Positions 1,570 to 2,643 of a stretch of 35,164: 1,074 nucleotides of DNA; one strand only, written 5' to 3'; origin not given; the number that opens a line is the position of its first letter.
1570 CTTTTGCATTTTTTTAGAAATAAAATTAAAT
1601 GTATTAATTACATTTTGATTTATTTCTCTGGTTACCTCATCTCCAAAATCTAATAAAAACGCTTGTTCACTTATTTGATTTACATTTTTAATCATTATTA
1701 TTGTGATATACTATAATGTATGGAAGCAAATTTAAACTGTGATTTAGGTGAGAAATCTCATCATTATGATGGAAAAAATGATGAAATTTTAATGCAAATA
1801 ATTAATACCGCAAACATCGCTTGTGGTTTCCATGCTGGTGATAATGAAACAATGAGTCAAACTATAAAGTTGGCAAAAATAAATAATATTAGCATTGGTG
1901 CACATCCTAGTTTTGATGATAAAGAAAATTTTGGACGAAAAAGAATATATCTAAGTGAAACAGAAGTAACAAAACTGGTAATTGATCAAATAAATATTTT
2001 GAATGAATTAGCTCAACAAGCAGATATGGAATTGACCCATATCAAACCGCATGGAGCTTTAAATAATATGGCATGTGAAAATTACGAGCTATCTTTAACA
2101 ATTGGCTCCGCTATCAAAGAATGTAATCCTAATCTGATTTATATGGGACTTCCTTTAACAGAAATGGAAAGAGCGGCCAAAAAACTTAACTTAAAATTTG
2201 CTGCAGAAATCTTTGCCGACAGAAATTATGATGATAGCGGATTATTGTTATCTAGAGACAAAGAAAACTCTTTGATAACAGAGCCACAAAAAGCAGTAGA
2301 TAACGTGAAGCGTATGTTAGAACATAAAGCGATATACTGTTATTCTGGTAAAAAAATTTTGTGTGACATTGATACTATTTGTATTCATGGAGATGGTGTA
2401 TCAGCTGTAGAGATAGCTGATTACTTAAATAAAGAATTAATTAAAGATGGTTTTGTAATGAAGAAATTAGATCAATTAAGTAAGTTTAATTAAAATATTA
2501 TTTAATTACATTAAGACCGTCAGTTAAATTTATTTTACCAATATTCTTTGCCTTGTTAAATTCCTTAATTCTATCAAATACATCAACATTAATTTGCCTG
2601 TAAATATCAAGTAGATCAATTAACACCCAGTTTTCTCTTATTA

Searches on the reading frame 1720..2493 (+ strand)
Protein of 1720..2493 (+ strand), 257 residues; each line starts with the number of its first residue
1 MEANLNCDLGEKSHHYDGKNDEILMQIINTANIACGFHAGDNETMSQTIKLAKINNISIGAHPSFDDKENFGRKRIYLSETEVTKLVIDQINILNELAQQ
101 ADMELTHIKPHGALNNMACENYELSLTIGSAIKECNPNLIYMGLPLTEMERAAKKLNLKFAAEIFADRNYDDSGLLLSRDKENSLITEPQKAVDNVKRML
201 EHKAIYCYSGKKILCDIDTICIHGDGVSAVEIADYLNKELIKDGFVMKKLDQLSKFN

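Call 9: search_protein_families(library=pfam, proteins=[window:1720-2493:+])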
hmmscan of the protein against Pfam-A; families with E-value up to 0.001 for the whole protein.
window:1720-2493:+ (257 aa): 1 family
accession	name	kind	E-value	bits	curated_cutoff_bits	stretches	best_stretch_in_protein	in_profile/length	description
PF03746.21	LamB_YcsF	-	3.2e-85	286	22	1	4-240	2-238/239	LamB/YcsF family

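Call 73: find_encoding_contigs(protein=window:1720-2493:+, flank=10000, max_places=2)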
Protein window:1720-2493:+ (257 aa): 11 contigs read that carry it; 2 places shown.
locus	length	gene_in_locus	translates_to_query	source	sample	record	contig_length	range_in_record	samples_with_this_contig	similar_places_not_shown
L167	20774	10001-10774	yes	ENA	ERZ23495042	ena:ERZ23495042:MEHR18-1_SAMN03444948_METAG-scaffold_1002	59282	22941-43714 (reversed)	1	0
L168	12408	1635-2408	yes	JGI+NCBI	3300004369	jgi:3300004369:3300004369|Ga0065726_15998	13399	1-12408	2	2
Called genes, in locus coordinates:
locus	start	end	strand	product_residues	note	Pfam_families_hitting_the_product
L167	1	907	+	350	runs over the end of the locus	PF01717:Meth_synt_2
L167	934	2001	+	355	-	PF01168:Ala_racemase_N, PF00842:Ala_racemase_C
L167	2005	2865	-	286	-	PF09347:DUF1989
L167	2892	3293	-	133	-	PF00491:Arginase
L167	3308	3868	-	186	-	PF00491:Arginase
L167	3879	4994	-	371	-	PF05222:AlaDh_PNT_N, PF01262:AlaDh_PNT_C, PF02826:2-Hacid_dh_C (weak)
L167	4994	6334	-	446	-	PF00202:Aminotran_3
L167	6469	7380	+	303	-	PF01515:PTA_PTB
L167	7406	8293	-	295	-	PF00892:EamA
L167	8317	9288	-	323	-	PF02626:CT_A_B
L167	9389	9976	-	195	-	PF02682:CT_C_D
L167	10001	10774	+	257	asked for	PF03746:LamB_YcsF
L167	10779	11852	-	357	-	PF07366:SnoaL, PF12680:SnoaL_2 (faint), PF07366:SnoaL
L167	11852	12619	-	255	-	PF23441:SDR, PF00106:adh_short, PF01370:Epimerase (weak), PF08659:KR, PF13561:adh_short_C2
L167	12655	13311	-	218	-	PF00702:Hydrolase, PF13419:HAD_2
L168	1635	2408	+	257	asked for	PF03746:LamB_YcsF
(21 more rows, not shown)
